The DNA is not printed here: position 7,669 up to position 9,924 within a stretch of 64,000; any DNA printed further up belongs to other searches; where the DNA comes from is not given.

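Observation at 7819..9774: Soluble chemoreceptor with an [FeFe]-hydrogenase-like sensor domain (candidate H2/redox taxis receptor)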

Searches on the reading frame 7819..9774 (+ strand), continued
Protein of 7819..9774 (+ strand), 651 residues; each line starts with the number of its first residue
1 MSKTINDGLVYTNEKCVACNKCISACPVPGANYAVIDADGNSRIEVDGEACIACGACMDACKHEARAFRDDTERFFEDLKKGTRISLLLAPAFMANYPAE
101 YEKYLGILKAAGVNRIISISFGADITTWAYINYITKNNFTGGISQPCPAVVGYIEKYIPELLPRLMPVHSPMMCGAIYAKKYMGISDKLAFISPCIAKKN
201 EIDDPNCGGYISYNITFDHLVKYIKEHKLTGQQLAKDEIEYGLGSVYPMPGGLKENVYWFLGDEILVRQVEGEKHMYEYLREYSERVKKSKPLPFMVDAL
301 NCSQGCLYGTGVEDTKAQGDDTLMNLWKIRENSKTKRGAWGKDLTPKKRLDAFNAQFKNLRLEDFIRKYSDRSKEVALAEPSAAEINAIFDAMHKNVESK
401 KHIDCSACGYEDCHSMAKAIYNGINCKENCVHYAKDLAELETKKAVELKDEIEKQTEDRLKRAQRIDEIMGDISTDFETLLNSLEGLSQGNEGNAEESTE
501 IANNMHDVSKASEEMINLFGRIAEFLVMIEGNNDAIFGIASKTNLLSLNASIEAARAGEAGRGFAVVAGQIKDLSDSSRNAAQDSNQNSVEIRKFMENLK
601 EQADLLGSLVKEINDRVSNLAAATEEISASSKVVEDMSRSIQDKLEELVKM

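Call 20: find_encoding_contigs(protein=window:7819-9774:+, flank=10000, max_places=4)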
Protein window:7819-9774:+ (651 aa): 6 contigs read that carry it; 4 places shown.
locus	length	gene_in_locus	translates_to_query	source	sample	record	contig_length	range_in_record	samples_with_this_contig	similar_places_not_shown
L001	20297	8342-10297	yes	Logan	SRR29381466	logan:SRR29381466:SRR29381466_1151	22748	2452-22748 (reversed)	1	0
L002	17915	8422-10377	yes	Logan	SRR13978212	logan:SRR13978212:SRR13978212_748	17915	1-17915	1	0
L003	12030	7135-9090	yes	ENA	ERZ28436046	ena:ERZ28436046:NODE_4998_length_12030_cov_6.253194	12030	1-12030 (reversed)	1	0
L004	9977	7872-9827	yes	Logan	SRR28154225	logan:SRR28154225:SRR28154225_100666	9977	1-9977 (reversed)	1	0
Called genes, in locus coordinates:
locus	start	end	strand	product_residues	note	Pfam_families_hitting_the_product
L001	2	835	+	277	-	?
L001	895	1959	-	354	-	PF00990:GGDEF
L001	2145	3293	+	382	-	PF05698:Trigger_C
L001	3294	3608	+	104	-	PF12939:DUF3837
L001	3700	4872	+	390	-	PF01545:Cation_efflux, PF16916:ZT_dimer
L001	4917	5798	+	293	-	PF02588:YitT_membrane, PF10035:DUF2179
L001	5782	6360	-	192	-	PF00005:ABC_tran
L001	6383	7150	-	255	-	PF00528:BPD_transp_1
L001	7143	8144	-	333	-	PF02621:VitK2_biosynth (weak), PF13379:NMT1_2, PF12974:Phosphonate-bd, PF09084:NMT1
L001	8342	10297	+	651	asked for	PF00037:Fer4 (faint), PF12838:Fer4_7 (weak), PF13187:Fer4_9 (weak), PF13237:Fer4_10, PF14697:Fer4_21 (weak), PF02906:Fe_hyd_lg_C, PF00015:MCPsignal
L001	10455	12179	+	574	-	PF00672:HAMP, PF00015:MCPsignal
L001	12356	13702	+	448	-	PF13173:AAA_14, PF13635:DUF4143, PF08378:NERD (weak)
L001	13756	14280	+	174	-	PF00583:Acetyltransf_1, PF13673:Acetyltransf_10 (faint), PF13508:Acetyltransf_7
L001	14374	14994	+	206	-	PF00583:Acetyltransf_1 (weak), PF13508:Acetyltransf_7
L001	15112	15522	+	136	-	PF00583:Acetyltransf_1, PF13673:Acetyltransf_10, PF13508:Acetyltransf_7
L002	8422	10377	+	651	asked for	PF00037:Fer4 (faint), PF12838:Fer4_7 (weak), PF13187:Fer4_9 (weak), PF13237:Fer4_10, PF14697:Fer4_21 (weak), PF02906:Fe_hyd_lg_C, PF00015:MCPsignal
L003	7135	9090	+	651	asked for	PF00037:Fer4 (faint), PF12838:Fer4_7 (weak), PF13187:Fer4_9 (weak), PF13237:Fer4_10, PF14697:Fer4_21 (weak), PF02906:Fe_hyd_lg_C, PF00015:MCPsignal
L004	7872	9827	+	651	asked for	PF00037:Fer4 (faint), PF12838:Fer4_7 (weak), PF13187:Fer4_9 (weak), PF13237:Fer4_10, PF14697:Fer4_21 (weak), PF02906:Fe_hyd_lg_C, PF00015:MCPsignal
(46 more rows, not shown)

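Call 36: predict_structure(alignment_id=A1)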
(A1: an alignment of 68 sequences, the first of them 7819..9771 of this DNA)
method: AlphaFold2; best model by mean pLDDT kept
length: 651 residues; sequences in the alignment: 68
mean_pLDDT: 81.4   pTM: 0.65
mean pLDDT of the five models: 81.4, 76.6, 75.4, 67.4, 65.8
residues with pLDDT >= 90: 154; 70-90: 436; 50-70: 55; < 50: 6
segments of 3 or more residues with pLDDT < 50: 1-4
pLDDT, mean of each block of 10 residues (from residue 1): 56 84 80 84 84 80 86 96 94 87 94 90 89 88 81 91 91 92 94 89 87 94 95 79 61 83 88 86 93 89 72 82 84 81 89 90 92 86 91 86 77 87 87 85 85 77 71 72 71 72 72 72 72 72 72 65 70 74 75 73 72 72 70 73 68 48
secondary structure, 60 per line:
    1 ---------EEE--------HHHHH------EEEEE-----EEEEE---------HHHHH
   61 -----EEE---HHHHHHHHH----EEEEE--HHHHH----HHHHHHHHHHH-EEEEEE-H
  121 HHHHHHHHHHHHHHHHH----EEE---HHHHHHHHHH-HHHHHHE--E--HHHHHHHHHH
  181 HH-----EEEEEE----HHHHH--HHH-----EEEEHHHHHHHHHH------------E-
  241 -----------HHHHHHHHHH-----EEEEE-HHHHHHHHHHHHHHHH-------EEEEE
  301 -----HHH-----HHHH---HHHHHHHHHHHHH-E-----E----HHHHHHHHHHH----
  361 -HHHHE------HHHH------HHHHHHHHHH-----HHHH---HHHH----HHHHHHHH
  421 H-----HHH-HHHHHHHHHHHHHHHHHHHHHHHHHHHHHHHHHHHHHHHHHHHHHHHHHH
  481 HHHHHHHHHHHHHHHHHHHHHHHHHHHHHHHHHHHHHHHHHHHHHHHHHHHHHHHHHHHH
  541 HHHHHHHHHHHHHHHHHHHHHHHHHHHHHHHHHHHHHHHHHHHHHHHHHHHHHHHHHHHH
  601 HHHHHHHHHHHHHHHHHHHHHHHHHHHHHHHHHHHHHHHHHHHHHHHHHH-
elements in order: E10-12 H21-25 E32-36 E42-46 H56-60 E66-68 H72-80 E85-89 H92-96 H101-111 E113-118 H120-137 E142-144 H148-157 H159-164 H171-182 E188-193 H198-202 E213-216 H217-226 H252-261 E267-271 H273-288 E296-300 H314-317 H321-333 H346-356 H362-365 H373-376 H383-392 H398-401 H405-408 H413-421 H431-650

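Call 39: find_related_loci(query=A1, collection=genome_contigs, flank=10000)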
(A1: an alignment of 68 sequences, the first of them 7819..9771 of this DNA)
Query A1 (651 aa) in genome_contigs; peptide patterns used: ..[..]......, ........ (x = any residue, [..] = any of these).
599 stretches matched a pattern (row limit reached: there are more); 597 encode a relative of the query (tblastn E <= 1e-3); the best 80 are kept; 80 distinct loci.
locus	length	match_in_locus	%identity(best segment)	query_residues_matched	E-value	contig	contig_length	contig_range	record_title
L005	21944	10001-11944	76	1-648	0e+0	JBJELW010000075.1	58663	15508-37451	MAG: Roseburia sp. isolate EHIM02_bin.005 NODE_68_length_58663_cov_14.961763, whole genome shotgun sequence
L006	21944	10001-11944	74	4-651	0e+0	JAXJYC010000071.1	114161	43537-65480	MAG: Lachnospiraceae bacterium isolate DOME_MAG_7552 7552_C0502_k141_351221, whole genome shotgun sequence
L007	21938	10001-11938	70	3-648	0e+0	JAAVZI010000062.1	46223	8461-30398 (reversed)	MAG: Lachnospiraceae bacterium isolate ABMPRH_301_1 k141_1124240, whole genome shotgun sequence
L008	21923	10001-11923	69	8-648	0e+0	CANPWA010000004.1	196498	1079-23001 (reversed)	MAG: uncultured Acetatifactor sp. isolate Lapin-001__bin37 genome assembly, contig: Lapin-001__NODE_52_length_196498_cov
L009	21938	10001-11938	65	6-651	0e+0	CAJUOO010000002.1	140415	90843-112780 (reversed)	MAG TPA_asm: uncultured Lachnospiraceae bacterium isolate MGBC164205 genome assembly, contig: MGBC164205.2, whole genome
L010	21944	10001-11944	58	1-648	0e+0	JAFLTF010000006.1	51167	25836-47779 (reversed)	MAG: Lachnospiraceae bacterium isolate HAN046 Seq6, whole genome shotgun sequence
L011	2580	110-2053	60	1-648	0e+0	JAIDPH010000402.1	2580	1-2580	MAG: Lachnospiraceae bacterium isolate SC0353_S20_4 SC0353_S20_4_contig_402, whole genome shotgun sequence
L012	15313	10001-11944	58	1-648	0e+0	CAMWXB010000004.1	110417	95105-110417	MAG TPA_asm: uncultured Lachnospiraceae bacterium isolate SRR14411328_bin.9_metawrap_v1.3_MAG genome assembly, contig: N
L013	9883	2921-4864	59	1-648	0e+0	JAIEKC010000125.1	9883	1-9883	MAG: Acetatifactor sp. isolate SC0420_S14_11 SC0420_S14_11_contig_125, whole genome shotgun sequence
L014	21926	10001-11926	59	7-648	0e+0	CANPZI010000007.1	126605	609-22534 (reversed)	MAG: uncultured Lachnospiraceae bacterium isolate Lapin-002__bin54 genome assembly, contig: Lapin-002__NODE_140_length_1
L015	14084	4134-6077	59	1-648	0e+0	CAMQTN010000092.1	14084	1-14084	MAG TPA_asm: uncultured Lachnospiraceae bacterium isolate ERR5647220_bin.4_metawrap_v1.3_MAG genome assembly, contig: NO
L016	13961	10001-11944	58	1-648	0e+0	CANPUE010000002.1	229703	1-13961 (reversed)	MAG TPA_asm: uncultured Lachnospiraceae bacterium isolate SRR15730558_bin.17_metawrap_v1.3_MAG genome assembly, contig:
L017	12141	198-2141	58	1-648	0e+0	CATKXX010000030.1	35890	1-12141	MAG TPA_asm: uncultured Acetatifactor sp. isolate MGG03702_1680015492 genome assembly, contig: ERR2844016_2602, whole ge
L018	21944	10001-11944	59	1-648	0e+0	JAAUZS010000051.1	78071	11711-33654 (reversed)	MAG: Lachnospiraceae bacterium isolate Mgla_MAG_29-bin_8 c_000000030010, whole genome shotgun sequence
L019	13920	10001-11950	58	1-650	0e+0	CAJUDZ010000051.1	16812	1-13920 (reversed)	MAG TPA_asm: uncultured Lachnospiraceae bacterium isolate MGBC117495 genome assembly, contig: MGBC117495.51, whole genom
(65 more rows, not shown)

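Call 40: find_encoding_contigs(protein=P0023, flank=10000, max_places=1)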
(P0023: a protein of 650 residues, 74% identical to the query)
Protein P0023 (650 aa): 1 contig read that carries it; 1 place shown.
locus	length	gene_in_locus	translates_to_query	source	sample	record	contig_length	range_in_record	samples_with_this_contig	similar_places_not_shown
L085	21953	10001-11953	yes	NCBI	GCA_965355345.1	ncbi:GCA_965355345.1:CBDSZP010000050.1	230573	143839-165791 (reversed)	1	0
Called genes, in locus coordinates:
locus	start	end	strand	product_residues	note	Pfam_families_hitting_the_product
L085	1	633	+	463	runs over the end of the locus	PF14691:Fer4_20, PF01262:AlaDh_PNT_C (faint), PF01946:Thi4 (weak), PF03486:HI0933_like (faint), PF07992:Pyr_redox_2, PF13450:NAD_binding_8 (weak), PF13738:Pyr_redox_3 (weak), PF00070:Pyr_redox, +2 more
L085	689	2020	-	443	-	PF01594:AI-2E_transport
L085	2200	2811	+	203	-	-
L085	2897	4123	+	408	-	PF02441:Flavoprotein, PF04127:DFP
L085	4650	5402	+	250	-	PF01643:Acyl-ACP_TE, PF13279:4HBT_2 (faint), PF20791:Acyl-ACP_TE_C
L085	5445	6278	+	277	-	PF13509:S1_2, PF21543:CvfB_2nd, PF00575:S1, PF17783:WHD_CvfB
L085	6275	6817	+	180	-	PF01042:Ribonuc_L-PSP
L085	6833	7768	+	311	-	PF02517:Rce1-like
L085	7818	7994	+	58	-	PF14070:YjfB_motility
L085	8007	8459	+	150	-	-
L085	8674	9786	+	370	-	PF00005:ABC_tran, PF17912:OB_MalK, PF08402:TOBE_2 (weak)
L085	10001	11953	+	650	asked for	PF00037:Fer4 (faint), PF12837:Fer4_6 (faint), PF12838:Fer4_7, PF13187:Fer4_9 (weak), PF13237:Fer4_10, PF02906:Fe_hyd_lg_C, PF21896:Talin_IBS2B (faint), PF00015:MCPsignal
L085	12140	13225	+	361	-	PF17853:GGDEF_2, PF13556:HTH_30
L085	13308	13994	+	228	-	PF20720:nSTAND3 (faint), PF00005:ABC_tran, PF02463:SMC_N, PF13304:AAA_21 (weak)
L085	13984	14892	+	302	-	PF18075:FtsX_ECD, PF02687:FtsX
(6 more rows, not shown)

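Call 41: find_encoding_contigs(protein=P0083, flank=10000, max_places=1)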
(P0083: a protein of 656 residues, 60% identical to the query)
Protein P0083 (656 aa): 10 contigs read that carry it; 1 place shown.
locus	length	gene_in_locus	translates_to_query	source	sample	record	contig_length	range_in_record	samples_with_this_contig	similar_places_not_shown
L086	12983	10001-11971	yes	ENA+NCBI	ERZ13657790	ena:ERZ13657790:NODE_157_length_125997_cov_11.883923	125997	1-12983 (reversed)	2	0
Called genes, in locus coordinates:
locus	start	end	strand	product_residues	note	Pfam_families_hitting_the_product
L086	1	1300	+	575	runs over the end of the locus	PF17746:SfsA_N, PF03749:SfsA, PF00730:HhH-GPD, PF14815:NUDIX_4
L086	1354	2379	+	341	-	PF00535:Glycos_transf_2, PF13641:Glyco_tranf_2_3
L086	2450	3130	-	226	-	-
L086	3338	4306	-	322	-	PF00781:DAGK_cat, PF19279:YegS_C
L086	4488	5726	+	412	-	PF00464:SHMT, PF00155:Aminotran_1_2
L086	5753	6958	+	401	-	PF03447:NAD_binding_3, PF00742:Homoserine_dh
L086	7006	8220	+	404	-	PF01676:Metalloenzyme, PF10143:PhosphMutase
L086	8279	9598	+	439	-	PF00696:AA_kinase, PF13840:ACT_7 (faint), PF01842:ACT (weak), PF22468:ACT_9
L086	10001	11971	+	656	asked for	PF00037:Fer4 (faint), PF12837:Fer4_6 (faint), PF12838:Fer4_7, PF13187:Fer4_9 (weak), PF13237:Fer4_10, PF02906:Fe_hyd_lg_C, PF04060:FeS (weak), PF00015:MCPsignal, +1 more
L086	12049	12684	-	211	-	PF02589:LUD_dom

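Call 42: find_encoding_contigs(protein=P0094, flank=10000, max_places=1)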
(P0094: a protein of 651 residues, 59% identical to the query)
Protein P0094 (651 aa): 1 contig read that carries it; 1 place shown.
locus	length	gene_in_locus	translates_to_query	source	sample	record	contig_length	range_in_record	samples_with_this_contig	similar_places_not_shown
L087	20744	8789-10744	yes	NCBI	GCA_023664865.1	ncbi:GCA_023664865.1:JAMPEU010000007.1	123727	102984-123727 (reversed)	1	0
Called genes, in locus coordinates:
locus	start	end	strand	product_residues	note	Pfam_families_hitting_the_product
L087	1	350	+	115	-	?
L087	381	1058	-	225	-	PF01569:PAP2 (faint)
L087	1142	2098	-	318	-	PF00781:DAGK_cat, PF19279:YegS_C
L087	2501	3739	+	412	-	PF00464:SHMT, PF00155:Aminotran_1_2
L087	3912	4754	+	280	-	PF01522:Polysacc_deac_1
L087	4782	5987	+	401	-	PF03447:NAD_binding_3, PF00742:Homoserine_dh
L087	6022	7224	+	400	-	PF01676:Metalloenzyme, PF10143:PhosphMutase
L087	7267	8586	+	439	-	PF00696:AA_kinase, PF13840:ACT_7 (faint), PF01842:ACT (weak), PF22468:ACT_9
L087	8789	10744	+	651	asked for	PF00037:Fer4 (faint), PF12838:Fer4_7, PF13187:Fer4_9 (weak), PF13237:Fer4_10, PF14697:Fer4_21 (faint), PF02906:Fe_hyd_lg_C, PF04060:FeS (weak), PF00015:MCPsignal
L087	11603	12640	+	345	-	PF01381:HTH_3, PF12844:HTH_19, PF13443:HTH_26 (weak)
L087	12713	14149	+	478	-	PF00682:HMGL-like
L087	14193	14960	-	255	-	PF00702:Hydrolase, PF12710:HAD (weak), PF13419:HAD_2, PF13242:Hydrolase_like (weak)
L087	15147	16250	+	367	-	PF00145:DNA_methylase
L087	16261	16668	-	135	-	-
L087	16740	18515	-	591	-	PF00990:GGDEF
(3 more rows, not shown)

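Call 44: fold_search(model_id=the predicted structure, library=pdb)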
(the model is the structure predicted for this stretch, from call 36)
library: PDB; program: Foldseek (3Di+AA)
matches with E <= 10: 659; with E <= 0.001: 66
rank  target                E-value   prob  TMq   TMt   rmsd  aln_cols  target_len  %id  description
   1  8a6t_A                1.1e-15  1.00  0.45  0.51   5.1       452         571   20  Cryo-EM structure of the electron bifurcating Fe-Fe hydrogenase HydABC complex from Thermoanaerobacter kivui in the re (released 2023-02-15)
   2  9f46_A                4.8e-15  1.00  0.43  0.45   6.5       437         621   20  crystal structure of apo-[FeFe]-hydrogenase CbA5H from Clostridium beijerinckii (released 2024-12-18)
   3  8zqd_A                5.8e-15  1.00  0.45  0.47   4.7       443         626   20  Anaerobically isolated active [FeFe]-hydrogenase CbA5H (released 2025-01-01)
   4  9gbu_A                6.4e-15  1.00  0.46  0.60   6.0       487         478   20  Desulfovibrio desulfuricans [FeFe]-hydrogenase variant with both subunits linked by a 13 amino acid linker peptide der (released 2025-08-13)
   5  9f46_B                7.5e-15  1.00  0.43  0.45   6.2       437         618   20  crystal structure of apo-[FeFe]-hydrogenase CbA5H from Clostridium beijerinckii (released 2024-12-18)
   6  9gnk                  1.5e-14  1.00  0.46  0.60   5.0       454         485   21  Desulfovibrio desulfuricans [FeFe]-hydrogenase variant with both subunits linked by a 13 amino acid linker peptide deriv (released 2025-09-24)
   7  8ryh                  1.5e-14  1.00  0.46  0.62   6.0       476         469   20  Desulfovibrio desulfuricans [FeFe]-hydrogenase variant with both subunits linked by a linker peptide derived from a grou (released 2025-02-19)
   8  7p5h_A                3.6e-14  1.00  0.45  0.52   5.3       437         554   19  TmHydABC- D2 map (released 2022-09-14)
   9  7p8n_a                3.8e-14  1.00  0.45  0.46   5.0       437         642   19  TmHydABC- T. maritima hydrogenase with bridge closed (released 2022-09-14)
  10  8ru6                  4.0e-14  1.00  0.45  0.59   4.7       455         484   22  Desulfovibrio desulfuricans [FeFe]-hydrogenase variant with both subunits linked by a 4 amino acid linker peptide derive (released 2025-02-12)
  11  9gbu_B                2.3e-13  1.00  0.45  0.60   6.0       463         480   21  Desulfovibrio desulfuricans [FeFe]-hydrogenase variant with both subunits linked by a 13 amino acid linker peptide der (released 2025-08-13)
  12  4xdc_B                9.1e-13  1.00  0.43  0.48   5.2       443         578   20  Active semisynthetic [FeFe]-hydrogenase CpI with aza-dithiolato-bridged [2Fe] cofactor (released 2015-11-11)
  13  9rj9_A                1.3e-12  1.00  0.44  0.48   5.5       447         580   19  [FeFe]-hydrogenase CpI from Clostridium pasteurianum, variant N160L (released 2026-03-04)
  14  8cjy_B                1.3e-12  1.00  0.43  0.48   5.4       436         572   20  [FeFe]-hydrogenase CpI from Clostridium pasteurianum, variant S357T (released 2023-10-25)
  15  8cjy_A                1.6e-12  1.00  0.43  0.48   5.8       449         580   20  [FeFe]-hydrogenase CpI from Clostridium pasteurianum, variant S357T (released 2023-10-25)
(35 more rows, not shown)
